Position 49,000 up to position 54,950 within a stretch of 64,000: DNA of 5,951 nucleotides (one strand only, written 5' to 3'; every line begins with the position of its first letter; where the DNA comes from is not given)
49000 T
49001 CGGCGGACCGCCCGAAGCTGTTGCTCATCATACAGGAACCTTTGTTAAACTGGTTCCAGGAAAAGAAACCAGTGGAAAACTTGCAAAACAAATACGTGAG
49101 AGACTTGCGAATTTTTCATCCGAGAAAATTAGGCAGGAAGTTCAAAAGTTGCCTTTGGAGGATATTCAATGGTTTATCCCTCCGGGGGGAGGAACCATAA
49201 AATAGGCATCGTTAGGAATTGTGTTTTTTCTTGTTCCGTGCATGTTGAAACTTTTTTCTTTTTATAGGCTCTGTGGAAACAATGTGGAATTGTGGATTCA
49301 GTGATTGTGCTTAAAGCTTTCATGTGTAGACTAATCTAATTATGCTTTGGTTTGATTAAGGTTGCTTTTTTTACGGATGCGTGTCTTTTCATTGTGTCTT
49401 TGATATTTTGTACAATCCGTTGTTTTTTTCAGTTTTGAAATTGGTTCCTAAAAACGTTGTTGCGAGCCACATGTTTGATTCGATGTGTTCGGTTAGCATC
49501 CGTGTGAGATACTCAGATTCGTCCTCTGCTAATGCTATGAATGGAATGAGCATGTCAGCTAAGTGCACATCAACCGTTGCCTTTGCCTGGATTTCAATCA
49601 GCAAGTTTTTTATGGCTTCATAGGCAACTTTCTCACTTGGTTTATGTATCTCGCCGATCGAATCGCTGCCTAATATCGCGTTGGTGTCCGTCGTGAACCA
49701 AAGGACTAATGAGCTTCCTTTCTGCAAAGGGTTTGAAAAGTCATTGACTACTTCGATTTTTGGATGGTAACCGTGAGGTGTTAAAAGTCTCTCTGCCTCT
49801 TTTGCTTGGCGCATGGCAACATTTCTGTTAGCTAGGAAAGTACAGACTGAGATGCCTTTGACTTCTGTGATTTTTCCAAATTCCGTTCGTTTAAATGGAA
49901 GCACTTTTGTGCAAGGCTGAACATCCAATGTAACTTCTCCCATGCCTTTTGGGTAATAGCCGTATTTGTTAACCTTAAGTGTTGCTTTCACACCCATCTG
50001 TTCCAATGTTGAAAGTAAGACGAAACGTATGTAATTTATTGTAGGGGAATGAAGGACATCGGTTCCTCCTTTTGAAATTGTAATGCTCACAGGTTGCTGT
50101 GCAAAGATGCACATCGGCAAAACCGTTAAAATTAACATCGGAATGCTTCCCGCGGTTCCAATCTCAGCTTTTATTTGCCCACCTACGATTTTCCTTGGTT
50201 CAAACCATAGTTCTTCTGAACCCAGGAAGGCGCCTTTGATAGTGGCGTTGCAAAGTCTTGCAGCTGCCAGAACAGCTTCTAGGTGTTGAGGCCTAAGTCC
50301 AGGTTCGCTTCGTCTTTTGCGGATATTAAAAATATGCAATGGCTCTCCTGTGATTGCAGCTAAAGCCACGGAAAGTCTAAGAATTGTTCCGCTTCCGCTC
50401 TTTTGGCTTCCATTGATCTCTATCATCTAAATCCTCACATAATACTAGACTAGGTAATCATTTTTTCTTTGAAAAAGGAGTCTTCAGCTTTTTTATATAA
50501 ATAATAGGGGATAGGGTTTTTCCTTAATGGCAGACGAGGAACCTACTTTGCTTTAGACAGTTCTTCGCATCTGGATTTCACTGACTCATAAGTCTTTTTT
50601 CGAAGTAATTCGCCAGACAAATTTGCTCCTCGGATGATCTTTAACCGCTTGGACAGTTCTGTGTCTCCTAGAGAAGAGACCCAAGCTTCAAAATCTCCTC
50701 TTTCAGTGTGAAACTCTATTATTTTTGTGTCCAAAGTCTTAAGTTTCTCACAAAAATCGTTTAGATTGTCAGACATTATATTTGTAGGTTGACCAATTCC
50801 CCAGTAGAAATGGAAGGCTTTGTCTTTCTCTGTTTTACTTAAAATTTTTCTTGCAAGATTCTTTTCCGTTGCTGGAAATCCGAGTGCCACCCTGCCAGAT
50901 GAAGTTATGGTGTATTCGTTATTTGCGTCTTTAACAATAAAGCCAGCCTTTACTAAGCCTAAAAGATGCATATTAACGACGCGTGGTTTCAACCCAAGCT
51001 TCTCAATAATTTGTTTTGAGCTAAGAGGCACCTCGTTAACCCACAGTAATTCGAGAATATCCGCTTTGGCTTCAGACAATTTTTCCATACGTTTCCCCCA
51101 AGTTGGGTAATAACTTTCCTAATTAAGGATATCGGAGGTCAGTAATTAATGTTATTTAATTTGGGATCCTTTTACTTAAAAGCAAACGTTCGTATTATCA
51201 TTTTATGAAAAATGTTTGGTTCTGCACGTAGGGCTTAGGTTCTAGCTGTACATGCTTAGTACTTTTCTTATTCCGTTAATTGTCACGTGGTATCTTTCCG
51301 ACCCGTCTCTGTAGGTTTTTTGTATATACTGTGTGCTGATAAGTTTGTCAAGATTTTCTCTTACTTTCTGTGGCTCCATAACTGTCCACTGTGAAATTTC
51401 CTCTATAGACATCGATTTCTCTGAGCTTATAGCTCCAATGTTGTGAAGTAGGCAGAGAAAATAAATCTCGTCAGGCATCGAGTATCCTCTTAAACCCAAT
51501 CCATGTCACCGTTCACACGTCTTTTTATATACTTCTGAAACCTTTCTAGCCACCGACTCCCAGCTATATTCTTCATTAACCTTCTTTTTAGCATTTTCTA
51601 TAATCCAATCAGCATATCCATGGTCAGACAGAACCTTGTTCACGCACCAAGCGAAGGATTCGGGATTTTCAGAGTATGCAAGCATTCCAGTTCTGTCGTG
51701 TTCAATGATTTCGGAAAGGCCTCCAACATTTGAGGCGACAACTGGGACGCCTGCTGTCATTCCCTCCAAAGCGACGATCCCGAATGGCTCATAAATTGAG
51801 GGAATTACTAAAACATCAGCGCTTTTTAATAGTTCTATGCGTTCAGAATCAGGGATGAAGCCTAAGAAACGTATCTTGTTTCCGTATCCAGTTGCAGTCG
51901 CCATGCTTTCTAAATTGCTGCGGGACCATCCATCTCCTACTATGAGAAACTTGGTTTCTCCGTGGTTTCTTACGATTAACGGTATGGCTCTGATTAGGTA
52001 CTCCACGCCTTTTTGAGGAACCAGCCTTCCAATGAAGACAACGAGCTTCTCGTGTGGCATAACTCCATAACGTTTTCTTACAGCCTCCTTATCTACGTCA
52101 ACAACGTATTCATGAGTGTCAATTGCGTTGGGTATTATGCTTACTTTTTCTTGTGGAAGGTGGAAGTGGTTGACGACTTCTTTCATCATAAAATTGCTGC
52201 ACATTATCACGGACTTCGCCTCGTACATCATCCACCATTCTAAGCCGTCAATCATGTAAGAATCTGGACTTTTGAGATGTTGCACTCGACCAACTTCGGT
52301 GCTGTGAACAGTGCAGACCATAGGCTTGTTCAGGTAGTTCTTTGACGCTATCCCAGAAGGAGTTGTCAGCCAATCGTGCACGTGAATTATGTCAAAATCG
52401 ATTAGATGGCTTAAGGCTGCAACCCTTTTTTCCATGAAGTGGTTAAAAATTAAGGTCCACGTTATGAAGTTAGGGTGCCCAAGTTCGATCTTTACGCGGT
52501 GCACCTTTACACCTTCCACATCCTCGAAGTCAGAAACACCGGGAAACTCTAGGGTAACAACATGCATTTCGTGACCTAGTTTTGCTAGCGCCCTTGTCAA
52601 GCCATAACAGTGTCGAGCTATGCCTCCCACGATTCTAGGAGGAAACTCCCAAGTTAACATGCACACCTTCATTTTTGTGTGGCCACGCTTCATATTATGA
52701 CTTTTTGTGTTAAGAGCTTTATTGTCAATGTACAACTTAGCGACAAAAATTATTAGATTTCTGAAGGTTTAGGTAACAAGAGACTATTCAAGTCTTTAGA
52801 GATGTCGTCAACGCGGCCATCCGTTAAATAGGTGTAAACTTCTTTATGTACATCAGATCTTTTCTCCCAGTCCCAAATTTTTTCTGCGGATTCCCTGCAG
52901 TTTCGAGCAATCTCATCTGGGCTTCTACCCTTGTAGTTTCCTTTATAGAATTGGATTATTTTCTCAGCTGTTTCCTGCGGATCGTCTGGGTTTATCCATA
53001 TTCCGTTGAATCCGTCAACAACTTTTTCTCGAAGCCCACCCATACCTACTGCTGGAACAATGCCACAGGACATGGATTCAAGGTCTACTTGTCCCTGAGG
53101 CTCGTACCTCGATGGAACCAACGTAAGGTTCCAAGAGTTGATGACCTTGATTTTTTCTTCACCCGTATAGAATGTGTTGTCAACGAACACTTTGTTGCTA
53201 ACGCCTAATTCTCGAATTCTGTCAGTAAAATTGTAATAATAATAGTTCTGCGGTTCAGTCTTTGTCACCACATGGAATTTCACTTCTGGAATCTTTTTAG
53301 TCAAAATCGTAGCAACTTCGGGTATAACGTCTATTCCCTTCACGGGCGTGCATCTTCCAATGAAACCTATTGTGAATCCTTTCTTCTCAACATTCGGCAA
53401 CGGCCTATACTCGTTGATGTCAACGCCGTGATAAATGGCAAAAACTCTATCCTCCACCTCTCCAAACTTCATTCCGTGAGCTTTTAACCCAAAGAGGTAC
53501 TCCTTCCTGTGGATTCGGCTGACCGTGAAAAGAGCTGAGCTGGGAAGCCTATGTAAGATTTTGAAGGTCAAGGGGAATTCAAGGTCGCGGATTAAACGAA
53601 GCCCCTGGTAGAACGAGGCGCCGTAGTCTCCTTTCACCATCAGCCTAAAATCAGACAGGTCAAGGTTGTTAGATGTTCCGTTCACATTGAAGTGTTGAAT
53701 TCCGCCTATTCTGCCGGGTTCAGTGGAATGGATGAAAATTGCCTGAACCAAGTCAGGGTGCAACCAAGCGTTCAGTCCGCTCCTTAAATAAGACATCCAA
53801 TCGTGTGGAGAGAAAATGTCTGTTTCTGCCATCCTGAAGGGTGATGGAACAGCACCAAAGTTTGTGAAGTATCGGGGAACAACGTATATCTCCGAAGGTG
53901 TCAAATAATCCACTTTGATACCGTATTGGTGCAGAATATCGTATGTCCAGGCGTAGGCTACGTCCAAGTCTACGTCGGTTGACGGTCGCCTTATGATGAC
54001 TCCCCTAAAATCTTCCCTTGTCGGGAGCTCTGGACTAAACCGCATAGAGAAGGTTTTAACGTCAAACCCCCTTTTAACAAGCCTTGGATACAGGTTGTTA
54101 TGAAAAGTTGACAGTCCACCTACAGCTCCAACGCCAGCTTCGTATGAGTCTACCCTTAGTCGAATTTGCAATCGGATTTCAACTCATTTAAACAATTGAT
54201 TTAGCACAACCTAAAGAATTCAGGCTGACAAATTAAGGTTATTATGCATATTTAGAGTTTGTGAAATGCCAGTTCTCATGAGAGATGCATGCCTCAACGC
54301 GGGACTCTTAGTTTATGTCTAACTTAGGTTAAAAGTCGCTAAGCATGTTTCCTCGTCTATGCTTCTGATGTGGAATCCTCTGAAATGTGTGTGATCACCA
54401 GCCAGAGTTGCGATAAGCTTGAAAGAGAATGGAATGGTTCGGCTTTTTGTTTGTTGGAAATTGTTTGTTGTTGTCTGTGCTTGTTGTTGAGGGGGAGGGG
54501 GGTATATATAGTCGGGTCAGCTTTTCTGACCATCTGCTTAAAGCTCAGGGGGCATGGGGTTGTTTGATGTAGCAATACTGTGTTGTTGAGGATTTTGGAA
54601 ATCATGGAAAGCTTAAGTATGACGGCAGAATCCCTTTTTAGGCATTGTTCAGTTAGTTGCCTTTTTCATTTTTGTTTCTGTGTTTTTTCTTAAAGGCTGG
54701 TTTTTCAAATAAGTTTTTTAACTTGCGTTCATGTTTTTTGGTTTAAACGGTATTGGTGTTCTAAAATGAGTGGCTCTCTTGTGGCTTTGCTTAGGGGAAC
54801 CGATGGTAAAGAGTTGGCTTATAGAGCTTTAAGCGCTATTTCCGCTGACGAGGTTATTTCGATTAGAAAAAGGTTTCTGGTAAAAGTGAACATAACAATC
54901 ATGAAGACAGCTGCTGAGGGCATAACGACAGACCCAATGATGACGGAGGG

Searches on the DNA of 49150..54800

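Call 30: search_rna_families(source=window, start=49150, end=54800, threshold=evalue, max_evalue=10)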
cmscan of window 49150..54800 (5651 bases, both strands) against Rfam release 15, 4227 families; matches with E-value up to 10: 5.
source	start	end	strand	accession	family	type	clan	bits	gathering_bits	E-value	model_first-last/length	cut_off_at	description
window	49584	49626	-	RF00069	SNORD24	Gene; snRNA; snoRNA; CD-box;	-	22.7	41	2.9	1-76/76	no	Small nucleolar RNA SNORD24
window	51658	51767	-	RF01177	snR67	Gene; snRNA; snoRNA; CD-box;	CL00053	22.1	55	0.32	1-83/83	no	Small nucleolar RNA snR67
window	54407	54436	+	RF01319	CRISPR-DR6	Gene; CRISPR;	-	18.9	39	3.5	1-30/30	no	CRISPR RNA direct repeat element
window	51652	51684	+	RF02129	GNAS-AS1_3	Gene; lncRNA;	-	18.6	42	0.67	1-38/38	no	GNAS antisense RNA 1 conserved region 3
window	53956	54070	+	RF00062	HgcC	Gene;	-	16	50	2.7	1-130/130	no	HgcC family RNA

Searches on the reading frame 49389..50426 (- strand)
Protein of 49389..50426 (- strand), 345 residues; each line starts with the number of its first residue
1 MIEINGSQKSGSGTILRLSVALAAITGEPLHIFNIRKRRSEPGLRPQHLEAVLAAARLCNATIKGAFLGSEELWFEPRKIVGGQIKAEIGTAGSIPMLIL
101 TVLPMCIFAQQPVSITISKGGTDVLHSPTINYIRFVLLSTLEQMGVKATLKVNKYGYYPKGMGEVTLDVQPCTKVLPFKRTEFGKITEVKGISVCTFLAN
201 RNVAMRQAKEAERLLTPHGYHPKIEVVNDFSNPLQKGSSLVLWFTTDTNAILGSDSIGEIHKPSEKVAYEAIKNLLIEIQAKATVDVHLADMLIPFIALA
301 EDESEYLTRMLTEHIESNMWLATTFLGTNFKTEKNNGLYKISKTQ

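Call 9: search_protein_families(library=pfam, proteins=[window:49389-50426:-])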
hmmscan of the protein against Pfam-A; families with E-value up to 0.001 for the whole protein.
window:49389-50426:- (345 aa): 2 families
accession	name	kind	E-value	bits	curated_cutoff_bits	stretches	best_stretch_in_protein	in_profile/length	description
PF01137.26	RTC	-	3.5e-73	245.9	27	1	9-331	2-220/221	RNA 3'-terminal phosphate cyclase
PF05189.18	RTC_insert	-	2.8e-16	60.2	23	1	181-280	1-102/102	RNA 3'-terminal phosphate cyclase (RTC), insert domain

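Call 64: find_homologous_proteins(query=window:49389-50426:-, max_evalue=1e-60)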
Query window:49389-50426:- (345 aa): 3108 proteins with E <= 1e-60 among 8000 candidates; the best 120 are listed.
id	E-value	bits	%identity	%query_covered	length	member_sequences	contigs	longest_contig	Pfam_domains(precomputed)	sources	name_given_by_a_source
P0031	4.3e-211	718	93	100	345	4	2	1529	PF01137.27,PF05189.19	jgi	-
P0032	1.8e-199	680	88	100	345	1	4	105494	PF01137.27,PF05189.19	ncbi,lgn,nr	ncbi:MAG: RNA 3'-terminal phosphate cyclase [Candidatus Bathyarchaeia archaeon]|nr:RNA 3'-terminal p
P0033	3.8e-179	613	79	100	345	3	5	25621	PF01137.27,PF05189.19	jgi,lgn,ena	-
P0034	2.3e-172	591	78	100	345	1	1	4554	PF01137.27,PF05189.19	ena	-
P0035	1.0e-167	576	74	99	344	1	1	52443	PF01137.27,PF05189.19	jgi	jgi:RNA 3'-terminal phosphate cyclase (ATP)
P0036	1.1e-167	576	74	99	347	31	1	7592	PF01137.27,PF05189.19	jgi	jgi:RNA 3'-terminal phosphate cyclase (ATP)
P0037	6.5e-167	573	74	100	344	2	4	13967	PF01137.27,PF05189.19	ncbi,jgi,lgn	-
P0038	1.2e-164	566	72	99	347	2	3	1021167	PF01137.27,PF05189.19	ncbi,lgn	-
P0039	2.1e-163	562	72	100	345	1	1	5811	PF01137.27,PF05189.19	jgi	jgi:RNA 3'-terminal phosphate cyclase (ATP)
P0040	1.0e-162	559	73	99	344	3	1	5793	PF01137.27,PF05189.19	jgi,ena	-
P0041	1.5e-160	552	70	99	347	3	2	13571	PF01137.27,PF05189.19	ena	-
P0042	2.0e-159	548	71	99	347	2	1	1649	PF01137.27,PF05189.19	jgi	jgi:RNA 3'-terminal phosphate cyclase (ATP)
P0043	2.6e-158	545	71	99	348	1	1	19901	PF01137.27,PF05189.19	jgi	jgi:RNA 3'-terminal phosphate cyclase (ATP)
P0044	3.3e-157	541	69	99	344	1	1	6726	PF01137.27,PF05189.19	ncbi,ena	-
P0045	1.6e-156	539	70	99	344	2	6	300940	PF01137.27,PF05189.19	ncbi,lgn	ncbi:MAG: RNA 3'-terminal phosphate cyclase [Candidatus Bathyarchaeia archaeon]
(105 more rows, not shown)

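Call 65: find_encoding_contigs(protein=P0032, flank=3000, max_places=2)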
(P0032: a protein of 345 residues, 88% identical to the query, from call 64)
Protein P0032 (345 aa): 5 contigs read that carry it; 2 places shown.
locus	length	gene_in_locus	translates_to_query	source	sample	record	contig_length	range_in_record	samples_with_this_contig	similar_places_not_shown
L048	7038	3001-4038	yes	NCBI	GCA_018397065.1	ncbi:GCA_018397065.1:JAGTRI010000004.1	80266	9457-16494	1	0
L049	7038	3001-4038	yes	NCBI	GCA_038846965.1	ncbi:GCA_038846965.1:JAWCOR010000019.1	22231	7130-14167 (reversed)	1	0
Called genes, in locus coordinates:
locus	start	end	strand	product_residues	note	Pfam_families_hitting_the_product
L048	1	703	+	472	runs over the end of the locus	PF00534:Glycos_transf_1, PF13692:Glyco_trans_1_4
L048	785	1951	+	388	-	PF08323:Glyco_transf_5, PF20706:GT4-conflict, PF13439:Glyco_transf_4, PF13579:Glyco_trans_4_4, PF00534:Glycos_transf_1, PF13692:Glyco_trans_1_4, PF13524:Glyco_trans_1_2 (weak)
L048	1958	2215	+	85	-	-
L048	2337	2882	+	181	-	PF19027:DUF5752 (faint)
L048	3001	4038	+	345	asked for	PF01137:RTC, PF05189:RTC_insert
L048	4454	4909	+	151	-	PF03692:CxxCxxCC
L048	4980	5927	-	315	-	PF08271:Zn_Ribbon_TF, PF00382:TFIIB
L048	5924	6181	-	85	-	PF04410:Gar1 (weak)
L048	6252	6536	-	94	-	PF01922:SRP19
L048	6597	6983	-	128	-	PF01201:Ribosomal_S8e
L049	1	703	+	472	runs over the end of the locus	PF00534:Glycos_transf_1, PF13692:Glyco_trans_1_4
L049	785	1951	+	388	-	PF08323:Glyco_transf_5, PF20706:GT4-conflict, PF13439:Glyco_transf_4, PF13579:Glyco_trans_4_4, PF00534:Glycos_transf_1, PF13692:Glyco_trans_1_4, PF13524:Glyco_trans_1_2 (weak)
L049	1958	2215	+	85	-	-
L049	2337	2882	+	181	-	PF19027:DUF5752 (faint)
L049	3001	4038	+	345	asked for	PF01137:RTC, PF05189:RTC_insert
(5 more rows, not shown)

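Call 66: find_encoding_contigs(protein=P0033, flank=3000, max_places=2)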
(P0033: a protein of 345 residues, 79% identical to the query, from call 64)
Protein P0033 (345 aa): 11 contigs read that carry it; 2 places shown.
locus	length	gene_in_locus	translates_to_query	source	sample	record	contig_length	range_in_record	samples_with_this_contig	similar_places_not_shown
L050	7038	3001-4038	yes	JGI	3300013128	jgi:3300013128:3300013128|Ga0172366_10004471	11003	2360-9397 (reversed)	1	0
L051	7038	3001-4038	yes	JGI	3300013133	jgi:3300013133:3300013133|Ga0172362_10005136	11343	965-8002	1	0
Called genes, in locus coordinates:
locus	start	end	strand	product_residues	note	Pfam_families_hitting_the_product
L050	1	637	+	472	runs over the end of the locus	PF00534:Glycos_transf_1, PF13692:Glyco_trans_1_4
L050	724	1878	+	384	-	PF08323:Glyco_transf_5, PF13439:Glyco_transf_4, PF13579:Glyco_trans_4_4, PF20706:GT4-conflict, PF13477:Glyco_trans_4_2 (weak), PF00534:Glycos_transf_1, PF13692:Glyco_trans_1_4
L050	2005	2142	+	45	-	-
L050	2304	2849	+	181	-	PF19027:DUF5752 (weak)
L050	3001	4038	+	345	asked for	PF01137:RTC, PF05189:RTC_insert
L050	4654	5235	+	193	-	PF00571:CBS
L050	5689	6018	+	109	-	PF03692:CxxCxxCC (weak)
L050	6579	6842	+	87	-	PF01918:Alba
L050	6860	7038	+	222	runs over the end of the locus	PF21473:OB_Ssb-like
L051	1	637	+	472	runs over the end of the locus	PF00534:Glycos_transf_1, PF13692:Glyco_trans_1_4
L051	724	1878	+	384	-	PF08323:Glyco_transf_5, PF13439:Glyco_transf_4, PF13579:Glyco_trans_4_4, PF20706:GT4-conflict, PF13477:Glyco_trans_4_2 (weak), PF00534:Glycos_transf_1, PF13692:Glyco_trans_1_4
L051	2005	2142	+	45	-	-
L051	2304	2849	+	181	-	PF19027:DUF5752 (weak)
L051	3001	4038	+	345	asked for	PF01137:RTC, PF05189:RTC_insert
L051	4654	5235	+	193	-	PF00571:CBS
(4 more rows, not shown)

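Call 67: find_encoding_contigs(protein=P0035, flank=3000, max_places=2)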
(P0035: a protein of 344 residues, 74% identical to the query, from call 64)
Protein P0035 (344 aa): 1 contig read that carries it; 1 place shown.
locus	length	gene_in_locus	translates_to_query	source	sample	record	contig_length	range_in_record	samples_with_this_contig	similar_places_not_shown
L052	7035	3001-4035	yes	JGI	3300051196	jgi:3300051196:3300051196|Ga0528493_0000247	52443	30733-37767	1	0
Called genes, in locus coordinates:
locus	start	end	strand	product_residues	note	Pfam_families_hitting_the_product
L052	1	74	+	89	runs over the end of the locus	-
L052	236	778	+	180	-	PF24038:DUF7347 (weak), PF19027:DUF5752 (weak)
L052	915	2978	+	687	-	PF12439:GDE_N, PF06202:GDE_C, PF22422:MGH1-like_GH (faint), PF17167:Glyco_hydro_94 (weak), PF12899:Glyco_hydro_100 (faint)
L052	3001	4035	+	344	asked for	PF01137:RTC, PF05189:RTC_insert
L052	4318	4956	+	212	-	PF00156:Pribosyltran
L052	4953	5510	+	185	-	PF08617:CGI-121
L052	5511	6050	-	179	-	PF02926:THUMP (weak)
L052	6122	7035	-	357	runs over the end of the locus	PF00817:IMS, PF11798:IMS_HHH (weak), PF21704:POLH-Rev1_HhH (weak), PF21999:IMS_HHH_1, PF11799:IMS_C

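Call 71: find_encoding_contigs(protein=P0031, flank=800, max_places=3)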
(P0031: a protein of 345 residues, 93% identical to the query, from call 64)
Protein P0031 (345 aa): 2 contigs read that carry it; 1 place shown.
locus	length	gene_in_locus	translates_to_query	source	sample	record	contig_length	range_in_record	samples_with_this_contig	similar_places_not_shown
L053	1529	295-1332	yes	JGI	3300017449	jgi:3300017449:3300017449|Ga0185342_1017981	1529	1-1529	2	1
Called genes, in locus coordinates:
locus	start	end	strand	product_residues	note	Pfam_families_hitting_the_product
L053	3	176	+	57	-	?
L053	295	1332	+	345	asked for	PF01137:RTC, PF05189:RTC_insert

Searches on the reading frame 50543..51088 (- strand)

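Call 54: search_protein_families(library=pfam, proteins=[window:50543-51088:-])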
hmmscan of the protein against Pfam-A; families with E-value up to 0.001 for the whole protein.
window:50543-51088:- (181 aa): 4 families
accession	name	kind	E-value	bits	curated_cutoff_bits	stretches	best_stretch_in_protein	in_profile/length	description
PF19027.5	DUF5752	-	8.4e-05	22.4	23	1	81-168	107-205/208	Family of unknown function (DUF5752)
PF13412.12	HTH_24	-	0.00075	19.5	21.9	0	10-51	7-47/48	Winged helix-turn-helix DNA-binding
PF12840.13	HTH_20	-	0.00082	19.7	27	0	6-52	4-49/51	Helix-turn-helix domain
PF14947.12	HTH_45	-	0.00091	19.6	25.5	0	9-66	9-63/77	Winged helix-turn-helix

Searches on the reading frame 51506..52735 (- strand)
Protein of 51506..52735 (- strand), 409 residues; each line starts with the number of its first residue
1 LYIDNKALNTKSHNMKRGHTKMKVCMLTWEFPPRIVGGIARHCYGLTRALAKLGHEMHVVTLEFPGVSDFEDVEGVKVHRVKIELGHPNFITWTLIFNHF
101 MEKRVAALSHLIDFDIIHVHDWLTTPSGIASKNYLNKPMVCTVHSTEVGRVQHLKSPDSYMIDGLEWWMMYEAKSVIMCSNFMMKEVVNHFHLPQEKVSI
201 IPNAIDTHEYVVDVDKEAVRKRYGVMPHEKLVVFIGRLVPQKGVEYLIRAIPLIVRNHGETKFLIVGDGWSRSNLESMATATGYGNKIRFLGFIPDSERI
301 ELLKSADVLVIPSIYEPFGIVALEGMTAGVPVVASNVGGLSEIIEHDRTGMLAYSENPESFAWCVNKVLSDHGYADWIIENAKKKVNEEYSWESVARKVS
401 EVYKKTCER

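Call 54: search_protein_families(library=pfam, proteins=[window:51506-52735:-])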
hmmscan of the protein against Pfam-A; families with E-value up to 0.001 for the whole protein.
window:51506-52735:- (409 aa): 8 families
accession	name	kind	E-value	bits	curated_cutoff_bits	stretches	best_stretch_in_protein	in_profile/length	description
PF00534.26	Glycos_transf_1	-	6.8e-48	162.9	26.4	1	216-384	2-171/172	Glycosyl transferases group 1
PF13692.12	Glyco_trans_1_4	-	5.4e-39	134.1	27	1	230-371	2-142/142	Glycosyl transferases group 1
PF13439.12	Glyco_transf_4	-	1.4e-34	120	28.5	1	36-208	1-169/170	Glycosyltransferase Family 4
PF20706.3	GT4-conflict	-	1.2e-20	74.3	26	1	37-398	12-384/385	Family 4 Glycosyltransferase in conflict systems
PF13579.12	Glyco_trans_4_4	-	2.3e-20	74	29.7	1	37-203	1-157/158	Glycosyl transferase 4-like domain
PF08323.17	Glyco_transf_5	-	9.4e-19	68.5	22.7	1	23-191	1-228/239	Starch synthase catalytic domain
PF13524.12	Glyco_trans_1_2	-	7.5e-07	29.6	25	1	256-398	10-141/144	Glycosyl transferase-like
PF13477.12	Glyco_trans_4_2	-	1.4e-05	25.7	23.4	1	42-177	12-136/139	Glycosyl transferase 4-like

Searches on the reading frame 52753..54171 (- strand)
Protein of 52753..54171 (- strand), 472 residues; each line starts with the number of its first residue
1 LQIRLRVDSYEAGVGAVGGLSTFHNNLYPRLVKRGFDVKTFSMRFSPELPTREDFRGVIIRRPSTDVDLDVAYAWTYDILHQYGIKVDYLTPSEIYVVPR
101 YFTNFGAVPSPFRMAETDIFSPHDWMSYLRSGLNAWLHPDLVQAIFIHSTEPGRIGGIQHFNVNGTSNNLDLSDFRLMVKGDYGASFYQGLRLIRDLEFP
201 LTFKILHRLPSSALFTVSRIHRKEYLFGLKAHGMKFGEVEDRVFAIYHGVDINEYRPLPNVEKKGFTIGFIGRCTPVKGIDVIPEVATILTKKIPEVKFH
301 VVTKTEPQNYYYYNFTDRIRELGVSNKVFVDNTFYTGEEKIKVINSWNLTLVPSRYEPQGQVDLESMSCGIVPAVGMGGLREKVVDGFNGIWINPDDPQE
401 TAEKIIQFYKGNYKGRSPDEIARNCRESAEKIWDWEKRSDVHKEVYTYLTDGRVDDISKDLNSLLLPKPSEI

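Call 9: search_protein_families(library=pfam, proteins=[window:52753-54171:-])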
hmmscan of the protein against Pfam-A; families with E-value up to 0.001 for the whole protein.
window:52753-54171:- (472 aa): 2 families
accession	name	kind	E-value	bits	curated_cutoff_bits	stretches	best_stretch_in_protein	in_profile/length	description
PF00534.26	Glycos_transf_1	-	2.7e-21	76.3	26.4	1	254-426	4-166/172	Glycosyl transferases group 1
PF13692.12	Glyco_trans_1_4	-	4.1e-16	60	27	1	266-409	2-140/142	Glycosyl transferases group 1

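Call 55: find_encoding_contigs(protein=window:52753-54171:-, flank=2500, max_places=10)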
Protein window:52753-54171:- (472 aa): 3 contigs read that carry it; 2 places shown.
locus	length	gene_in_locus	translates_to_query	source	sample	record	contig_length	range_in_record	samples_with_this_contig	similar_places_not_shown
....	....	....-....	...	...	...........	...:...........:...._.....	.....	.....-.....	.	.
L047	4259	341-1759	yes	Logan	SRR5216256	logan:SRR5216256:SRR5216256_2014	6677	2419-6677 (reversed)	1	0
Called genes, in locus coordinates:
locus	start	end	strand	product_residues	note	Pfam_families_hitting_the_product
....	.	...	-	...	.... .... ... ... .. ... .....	-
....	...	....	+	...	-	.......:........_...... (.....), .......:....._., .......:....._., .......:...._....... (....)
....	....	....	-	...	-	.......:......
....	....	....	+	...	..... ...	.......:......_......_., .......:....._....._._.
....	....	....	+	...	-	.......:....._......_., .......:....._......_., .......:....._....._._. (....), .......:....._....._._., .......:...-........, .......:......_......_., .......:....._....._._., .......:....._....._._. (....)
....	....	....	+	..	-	-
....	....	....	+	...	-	-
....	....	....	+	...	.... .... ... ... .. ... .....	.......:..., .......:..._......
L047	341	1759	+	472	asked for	PF00534:Glycos_transf_1, PF13692:Glyco_trans_1_4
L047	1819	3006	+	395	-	PF08323:Glyco_transf_5, PF13439:Glyco_transf_4, PF13477:Glyco_trans_4_2 (weak), PF13579:Glyco_trans_4_4, PF20706:GT4-conflict, PF00534:Glycos_transf_1, PF13692:Glyco_trans_1_4, PF13524:Glyco_trans_1_2 (weak)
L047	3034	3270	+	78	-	-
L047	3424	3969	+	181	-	-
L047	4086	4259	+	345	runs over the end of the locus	PF01137:RTC, PF05189:RTC_insert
